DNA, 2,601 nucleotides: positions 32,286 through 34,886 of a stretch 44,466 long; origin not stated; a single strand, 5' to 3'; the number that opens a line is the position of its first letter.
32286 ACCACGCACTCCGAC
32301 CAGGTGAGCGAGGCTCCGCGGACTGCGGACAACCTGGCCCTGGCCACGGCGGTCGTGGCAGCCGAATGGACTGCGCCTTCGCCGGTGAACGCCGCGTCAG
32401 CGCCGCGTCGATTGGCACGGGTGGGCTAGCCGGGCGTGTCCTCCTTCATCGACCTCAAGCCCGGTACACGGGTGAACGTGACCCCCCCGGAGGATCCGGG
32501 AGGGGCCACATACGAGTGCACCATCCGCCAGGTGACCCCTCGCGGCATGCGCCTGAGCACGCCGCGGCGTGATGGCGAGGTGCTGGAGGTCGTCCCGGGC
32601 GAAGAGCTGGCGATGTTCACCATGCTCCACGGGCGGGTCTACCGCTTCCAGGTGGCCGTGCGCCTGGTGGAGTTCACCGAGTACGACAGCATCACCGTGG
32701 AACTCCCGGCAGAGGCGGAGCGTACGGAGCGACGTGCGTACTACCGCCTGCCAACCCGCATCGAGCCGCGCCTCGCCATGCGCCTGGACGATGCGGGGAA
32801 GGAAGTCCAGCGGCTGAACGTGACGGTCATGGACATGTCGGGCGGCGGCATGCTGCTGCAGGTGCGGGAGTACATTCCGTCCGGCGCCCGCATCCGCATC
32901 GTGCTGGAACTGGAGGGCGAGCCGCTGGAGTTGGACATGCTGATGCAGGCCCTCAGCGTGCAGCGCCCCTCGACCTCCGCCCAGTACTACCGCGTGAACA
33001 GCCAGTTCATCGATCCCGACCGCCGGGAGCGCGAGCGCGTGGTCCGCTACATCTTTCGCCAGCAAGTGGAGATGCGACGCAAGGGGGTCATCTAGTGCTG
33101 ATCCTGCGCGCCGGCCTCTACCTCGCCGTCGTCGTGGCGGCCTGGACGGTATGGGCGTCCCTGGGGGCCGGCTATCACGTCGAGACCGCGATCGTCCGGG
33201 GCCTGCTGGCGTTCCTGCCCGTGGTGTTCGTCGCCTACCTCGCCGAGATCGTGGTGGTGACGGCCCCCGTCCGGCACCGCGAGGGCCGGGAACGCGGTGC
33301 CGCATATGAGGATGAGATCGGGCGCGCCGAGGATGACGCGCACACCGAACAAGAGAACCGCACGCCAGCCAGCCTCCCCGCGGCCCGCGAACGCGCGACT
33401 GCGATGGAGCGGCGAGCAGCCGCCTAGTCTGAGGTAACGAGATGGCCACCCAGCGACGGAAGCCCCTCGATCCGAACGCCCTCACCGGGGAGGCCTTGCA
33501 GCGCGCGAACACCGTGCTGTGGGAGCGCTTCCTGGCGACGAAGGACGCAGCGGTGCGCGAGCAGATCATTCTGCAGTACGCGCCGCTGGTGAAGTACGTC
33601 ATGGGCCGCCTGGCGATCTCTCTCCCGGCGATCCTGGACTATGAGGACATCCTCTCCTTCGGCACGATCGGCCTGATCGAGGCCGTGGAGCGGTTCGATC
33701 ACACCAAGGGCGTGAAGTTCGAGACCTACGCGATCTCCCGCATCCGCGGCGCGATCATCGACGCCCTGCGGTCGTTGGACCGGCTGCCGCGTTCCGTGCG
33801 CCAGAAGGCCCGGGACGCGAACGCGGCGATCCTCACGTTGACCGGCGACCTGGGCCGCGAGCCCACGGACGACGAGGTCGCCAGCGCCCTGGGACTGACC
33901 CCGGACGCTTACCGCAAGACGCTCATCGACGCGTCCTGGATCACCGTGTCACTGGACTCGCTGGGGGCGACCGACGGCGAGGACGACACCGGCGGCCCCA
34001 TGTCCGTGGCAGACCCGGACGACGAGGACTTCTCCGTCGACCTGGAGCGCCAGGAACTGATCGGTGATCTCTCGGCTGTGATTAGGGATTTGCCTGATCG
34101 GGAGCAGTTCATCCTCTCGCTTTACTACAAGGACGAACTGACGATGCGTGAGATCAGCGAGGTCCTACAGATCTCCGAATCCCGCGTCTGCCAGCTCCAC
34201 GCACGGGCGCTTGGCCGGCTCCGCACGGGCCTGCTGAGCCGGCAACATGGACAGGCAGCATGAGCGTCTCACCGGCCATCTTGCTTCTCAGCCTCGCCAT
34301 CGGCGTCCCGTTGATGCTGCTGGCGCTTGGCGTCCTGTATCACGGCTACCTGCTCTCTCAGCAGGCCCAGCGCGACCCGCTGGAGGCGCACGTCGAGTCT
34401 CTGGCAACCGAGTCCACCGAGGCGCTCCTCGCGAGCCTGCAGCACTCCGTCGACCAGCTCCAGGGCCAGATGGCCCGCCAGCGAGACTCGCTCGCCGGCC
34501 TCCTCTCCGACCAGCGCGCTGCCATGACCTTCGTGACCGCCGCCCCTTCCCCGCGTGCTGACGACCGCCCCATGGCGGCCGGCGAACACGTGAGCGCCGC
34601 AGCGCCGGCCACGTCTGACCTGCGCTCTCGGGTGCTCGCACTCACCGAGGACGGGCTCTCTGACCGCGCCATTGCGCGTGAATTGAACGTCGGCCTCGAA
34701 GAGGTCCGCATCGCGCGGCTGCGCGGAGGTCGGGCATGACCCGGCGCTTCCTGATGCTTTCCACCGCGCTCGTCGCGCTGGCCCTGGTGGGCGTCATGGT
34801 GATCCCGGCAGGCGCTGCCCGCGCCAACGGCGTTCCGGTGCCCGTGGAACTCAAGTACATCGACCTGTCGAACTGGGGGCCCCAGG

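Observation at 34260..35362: Two unknown ORFs translationally chained behind fliA: a membrane-tethered HTH protein and a sortase-anchored RskA-like protein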

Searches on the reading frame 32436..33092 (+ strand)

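Call 3: search_protein_families(library=pfam, proteins=[window:32436-33092:+], max_evalue=1)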
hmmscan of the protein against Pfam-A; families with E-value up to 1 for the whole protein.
window:32436-33092:+ (219 aa): 3 families
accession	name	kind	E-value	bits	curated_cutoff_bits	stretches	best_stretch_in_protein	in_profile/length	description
PF07238.19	PilZ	-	3.4e-12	47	22.5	1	98-208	1-102/102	PilZ domain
PF12945.12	PilZNR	-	1.8e-07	31.6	23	1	8-89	1-83/85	Flagellar protein YcgR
PF20301.3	pNTSase1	-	0.098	13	25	1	96-205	22-114/161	Predicted novel nucleotide synthetase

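Call 4: search_protein_families(library=ncbifam, proteins=[window:32436-33092:+], max_evalue=1)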
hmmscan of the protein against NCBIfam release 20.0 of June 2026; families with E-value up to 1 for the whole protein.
window:32436-33092:+ (219 aa): 2 families
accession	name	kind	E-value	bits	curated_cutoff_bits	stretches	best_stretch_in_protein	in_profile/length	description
TIGR02266.1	gmx_TIGR02266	paralog_domain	0.0018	18.4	68.7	1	112-206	5-95/96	TIGR02266 family protein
NF047947.1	FlgBrkeYgcR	equivalog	0.0041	16.7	400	1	51-150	64-162/243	flagellar brake protein YcgR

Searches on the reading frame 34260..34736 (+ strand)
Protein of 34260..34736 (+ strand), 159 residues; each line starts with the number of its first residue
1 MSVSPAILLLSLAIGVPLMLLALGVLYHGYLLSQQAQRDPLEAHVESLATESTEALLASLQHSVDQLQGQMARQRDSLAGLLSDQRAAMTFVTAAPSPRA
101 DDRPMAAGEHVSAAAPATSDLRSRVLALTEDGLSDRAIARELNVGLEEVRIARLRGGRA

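Call 3: search_protein_families(library=pfam, proteins=[window:34260-34736:+], max_evalue=1)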
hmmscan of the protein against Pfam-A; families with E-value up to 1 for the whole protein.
window:34260-34736:+ (159 aa): 5 families
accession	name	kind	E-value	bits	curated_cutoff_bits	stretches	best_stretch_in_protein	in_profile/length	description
PF19610.4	DUF6115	-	0.00019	22.2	27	1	107-151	85-129/134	Family of unknown function (DUF6115)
PF13384.12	HTH_23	-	0.016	15.5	24.6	1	117-144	2-29/50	Homeodomain-like domain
PF13936.12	HTH_38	-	0.042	14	27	1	119-143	7-31/44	Helix-turn-helix domain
PF25787.1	HTH_SB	-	0.11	12.7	43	1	119-144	9-34/53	Sleeping Beauty transposase HTH domain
PF04102.17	SlyX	-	0.34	12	30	0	54-82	9-37/67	SlyX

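Call 4: search_protein_families(library=ncbifam, proteins=[window:34260-34736:+], max_evalue=1)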
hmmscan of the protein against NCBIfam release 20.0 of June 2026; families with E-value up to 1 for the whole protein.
window:34260-34736:+ (159 aa): 2 families
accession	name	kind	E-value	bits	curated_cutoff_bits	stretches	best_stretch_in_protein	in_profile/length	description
NF038345.1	wall_hydro_RipC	exception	0.0093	15.4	425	1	43-115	162-234/362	peptidoglycan hydrolase RipC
NF002620.0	PRK02277.1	subfamily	0.052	13.2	115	1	119-149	5-35/201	orotate phosphoribosyltransferase-like protein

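Call 6: find_homologous_proteins(query=window:34260-34736:+)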
Query window:34260-34736:+ (159 aa): 145 proteins with E <= 0.001 among 1290 candidates; the best 120 are listed.
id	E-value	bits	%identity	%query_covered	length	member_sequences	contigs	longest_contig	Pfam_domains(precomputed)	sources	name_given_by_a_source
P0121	2.3e-87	308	98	100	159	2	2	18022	-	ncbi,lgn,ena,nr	ncbi:MAG: hypothetical protein CVU47_06530 [Chloroflexi bacterium HGW-Chloroflexi-9]|nr:MAG: hypothe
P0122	4.3e-85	301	96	100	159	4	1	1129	-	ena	-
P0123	1.9e-83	296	94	100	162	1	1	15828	-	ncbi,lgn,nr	ncbi:MAG: hypothetical protein Q7K37_01745 [Dehalococcoidia bacterium]|nr:hypothetical protein [Deha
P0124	3.2e-83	295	93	100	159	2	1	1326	-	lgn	-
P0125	6.0e-78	278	89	100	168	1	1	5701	-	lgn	-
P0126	1.1e-67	245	85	97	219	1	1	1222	-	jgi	jgi:tetratricopeptide (TPR) repeat protein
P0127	7.3e-63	229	77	100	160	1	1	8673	-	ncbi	-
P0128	6.1e-57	210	74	100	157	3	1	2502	-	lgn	-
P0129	2.8e-56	208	73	100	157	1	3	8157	-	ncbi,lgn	-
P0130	9.5e-48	180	63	100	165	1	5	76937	-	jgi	jgi:hypothetical protein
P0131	1.2e-47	180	63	100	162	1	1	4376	-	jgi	jgi:DNA-binding NarL/FixJ family response regulator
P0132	2.2e-45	172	63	100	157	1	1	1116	-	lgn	-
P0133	7.7e-44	167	61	98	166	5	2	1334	-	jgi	jgi:DNA-binding NarL/FixJ family response regulator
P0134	8.1e-44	167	62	98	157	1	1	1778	-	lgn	-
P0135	1.4e-43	167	60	100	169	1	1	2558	-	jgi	-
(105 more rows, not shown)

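Call 15: search_protein_families(library=pfam, alignment_id=A2, max_evalue=0.01)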
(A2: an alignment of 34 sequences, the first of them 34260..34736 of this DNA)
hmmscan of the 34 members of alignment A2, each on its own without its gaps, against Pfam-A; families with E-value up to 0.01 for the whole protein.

A. member 1, window:34260-34736:+ (159 aa): 1 family
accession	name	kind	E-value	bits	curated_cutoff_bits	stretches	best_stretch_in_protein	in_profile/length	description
PF19610.4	DUF6115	-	0.00019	22.2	27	1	107-151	85-129/134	Family of unknown function (DUF6115)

B. families by the number of members that match (of 34 scanned): 7 families
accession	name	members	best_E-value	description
PF19610.4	DUF6115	17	4.5e-05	Family of unknown function (DUF6115)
PF13384.12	HTH_23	7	0.0026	Homeodomain-like domain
PF13936.12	HTH_38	5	0.00068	Helix-turn-helix domain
PF16740.10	SKA2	1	0.00083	Spindle and kinetochore-associated protein 2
PF03918.19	CcmH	1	0.0031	Cytochrome C biogenesis protein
PF13755.11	Sensor_TM1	1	0.0056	Sensor N-terminal transmembrane domain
PF25443.1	ANG-1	1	0.0091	ANG-1-like domain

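Call 23: find_homologous_proteins(query=A2, max_evalue=0.01)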
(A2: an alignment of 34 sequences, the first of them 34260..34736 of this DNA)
Query A2 (34 sequences) (159 aa, profile of the alignment): 258 proteins with E <= 0.01 among 8000 candidates; the best 120 are listed.
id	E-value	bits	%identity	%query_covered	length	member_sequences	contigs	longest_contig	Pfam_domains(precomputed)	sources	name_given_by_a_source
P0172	3.7e-66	241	55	98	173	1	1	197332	-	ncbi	ncbi:MAG: hypothetical protein AB7F65_08955 [Dehalococcoidia bacterium]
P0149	5.0e-66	240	58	98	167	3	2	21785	-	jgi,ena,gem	-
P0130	7.5e-66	240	63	100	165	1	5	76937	-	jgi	jgi:hypothetical protein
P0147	1.1e-65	239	57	98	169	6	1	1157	-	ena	-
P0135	2.3e-65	238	60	100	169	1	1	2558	-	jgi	-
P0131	2.9e-65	238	63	100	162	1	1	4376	-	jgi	jgi:DNA-binding NarL/FixJ family response regulator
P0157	3.1e-65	238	56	98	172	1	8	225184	-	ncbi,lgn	-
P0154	6.2e-65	237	57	98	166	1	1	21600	-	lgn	-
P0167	9.5e-65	236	57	98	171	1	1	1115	-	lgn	-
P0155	1.1e-64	236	57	98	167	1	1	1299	-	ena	-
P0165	2.6e-64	235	56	98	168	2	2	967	-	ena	-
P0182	4.1e-64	234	53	98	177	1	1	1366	-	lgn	-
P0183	1.6e-63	232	52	99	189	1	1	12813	-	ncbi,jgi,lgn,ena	ncbi:MAG: hypothetical protein WC273_10830 [Dehalococcoidia bacterium]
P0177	3.0e-63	231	51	98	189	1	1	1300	-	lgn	-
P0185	3.9e-63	231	50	99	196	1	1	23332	-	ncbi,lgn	ncbi:MAG: hypothetical protein AB7G21_01635 [Dehalococcoidia bacterium]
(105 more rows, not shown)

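Call 46: predict_structure(alignment_id=A2)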
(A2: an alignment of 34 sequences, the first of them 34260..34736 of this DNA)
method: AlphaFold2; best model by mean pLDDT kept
length: 159 residues; sequences in the alignment: 34
mean_pLDDT: 80.0   pTM: 0.30
mean pLDDT of the five models: 80.0, 78.1, 77.5, 76.6, 76.2
residues with pLDDT >= 90: 72; 70-90: 48; 50-70: 19; < 50: 20
segments of 3 or more residues with pLDDT < 50: 96-115
pLDDT, mean of each block of 10 residues (from residue 1): 90 96 97 77 73 80 95 95 80 51 45 54 88 93 91 76
secondary structure, 60 per line:
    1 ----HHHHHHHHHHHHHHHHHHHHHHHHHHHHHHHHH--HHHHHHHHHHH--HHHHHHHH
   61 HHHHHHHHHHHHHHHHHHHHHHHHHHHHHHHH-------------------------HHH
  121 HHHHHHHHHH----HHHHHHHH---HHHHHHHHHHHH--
elements in order: H5-37 H40-50 H53-92 H118-130 H135-142 H146-157

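Call 51: fold_search(model_id=the predicted structure, library=pdb)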
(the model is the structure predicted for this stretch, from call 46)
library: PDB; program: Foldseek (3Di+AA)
matches with E <= 10: 493; with E <= 0.001: 0
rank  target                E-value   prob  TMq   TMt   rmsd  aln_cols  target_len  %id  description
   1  2r0q_C                1.2e-01  0.89  0.24  0.20  19.0        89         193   18  Crystal structure of a serine recombinase- DNA regulatory complex (released 2008-04-01)
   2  2r0q_D                2.6e-01  0.66  0.23  0.20  13.5        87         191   17  Crystal structure of a serine recombinase- DNA regulatory complex (released 2008-04-01)
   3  2gm4_A                3.9e-01  0.44  0.19  0.17  19.4       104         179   15  An activated, tetrameric gamma-delta resolvase: Hin chimaera bound to cleaved DNA (released 2006-06-27)
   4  5hev_B                5.2e-01  0.98  0.20  0.16   0.6        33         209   30  Crystal Structure of the beryllofluoride-activated LiaR from Enterococcus faecium (released 2016-11-16)
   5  4zmr_A                5.5e-01  0.85  0.20  0.15  14.9        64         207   20  Structural characterization of the full-length response regulator spr1814 in complex with a phosphate analogue reveals (released 2016-04-27)
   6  1gdt_A                5.5e-01  0.54  0.21  0.18  15.2        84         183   18  CRYSTAL STRUCTURE OF A SITE-SPECIFIC RECOMBINASE, GAMMA-DELTA RESOLVASE COMPLEXED WITH A 34 BP CLEAVAGE SITE (released 1996-04-03)
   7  9a4r_A                6.4e-01  0.99  0.24  0.18   0.5        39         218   38  Integrative model of RPSH-RPOB by crosslinking MS and deep learning (released 2024-09-18)
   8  1zr2_B                6.4e-01  0.35  0.19  0.17  20.9       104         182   15  Structure of a Synaptic gamma-delta Resolvase Tetramer Covalently Linked to two Cleaved DNAs (released 2005-08-30)
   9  9l0y_M                6.4e-01  0.18  0.21  0.29  24.4       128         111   20  Cryo-EM structure of E.coli transcription initiation complex with Escherichia phage Mu middle transcription activator  (released 2025-12-17)
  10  5cy1_B                6.8e-01  0.69  0.24  0.22  14.6        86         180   14  Tn3 resolvase - site III complex crystal form I (released 2017-01-11)
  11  2x48_A                7.3e-01  0.98  0.21  0.62   0.5        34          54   32  ORF 55 from Sulfolobus islandicus rudivirus 1 (released 2010-07-21)
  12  9w4w                  7.3e-01  0.92  0.21  0.23   1.6        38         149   34  Structure of transcription factor in complex with L-Ile (released 2026-03-25)
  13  5cy2_E                7.3e-01  0.54  0.21  0.19  14.5        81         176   18  Tn3 resolvase - site III complex crystal form II (released 2017-01-11)
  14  4wt0_A                7.8e-01  0.96  0.20  0.49   0.6        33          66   30  Crystal structure of the DNA binding domains of LiaRD191N from E. faecalis (released 2015-05-06)
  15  7vim_B                8.4e-01  0.90  0.24  0.55  12.9        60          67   23  The C-terminal DNA binding domain of EsrB from Edwardsiella piscicida (released 2022-09-28)
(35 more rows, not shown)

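Call 81: search_solved_structures(query=A6, max_evalue=1)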
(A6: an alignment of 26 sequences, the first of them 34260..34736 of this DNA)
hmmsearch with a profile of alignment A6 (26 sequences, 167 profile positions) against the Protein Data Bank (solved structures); distinct sequences matched with E-value up to 1: 7.
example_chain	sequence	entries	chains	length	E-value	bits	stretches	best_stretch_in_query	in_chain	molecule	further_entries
2lvs_A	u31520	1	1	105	0.041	17.7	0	126-153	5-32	Putative uncharacterized protein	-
1a04_A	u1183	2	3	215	0.06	17.2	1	78-154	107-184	NITRATE/NITRITE RESPONSE REGULATOR PROTEIN NARL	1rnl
2x48_A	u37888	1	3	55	0.15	15.9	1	123-158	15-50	CAG38821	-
1je8_A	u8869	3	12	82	0.28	15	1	127-156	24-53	Nitrate/Nitrite Response Regulator Protein NARL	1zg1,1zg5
10aw_A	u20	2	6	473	0.4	14.5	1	43-95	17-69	50 kDa outer membrane protein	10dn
8u3b_G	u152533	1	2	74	0.51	14.2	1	130-156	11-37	Nitrate/nitrite response regulator protein NarL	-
9y5f_B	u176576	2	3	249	0.55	14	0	47-136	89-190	sc-t-SNARE-5.s.8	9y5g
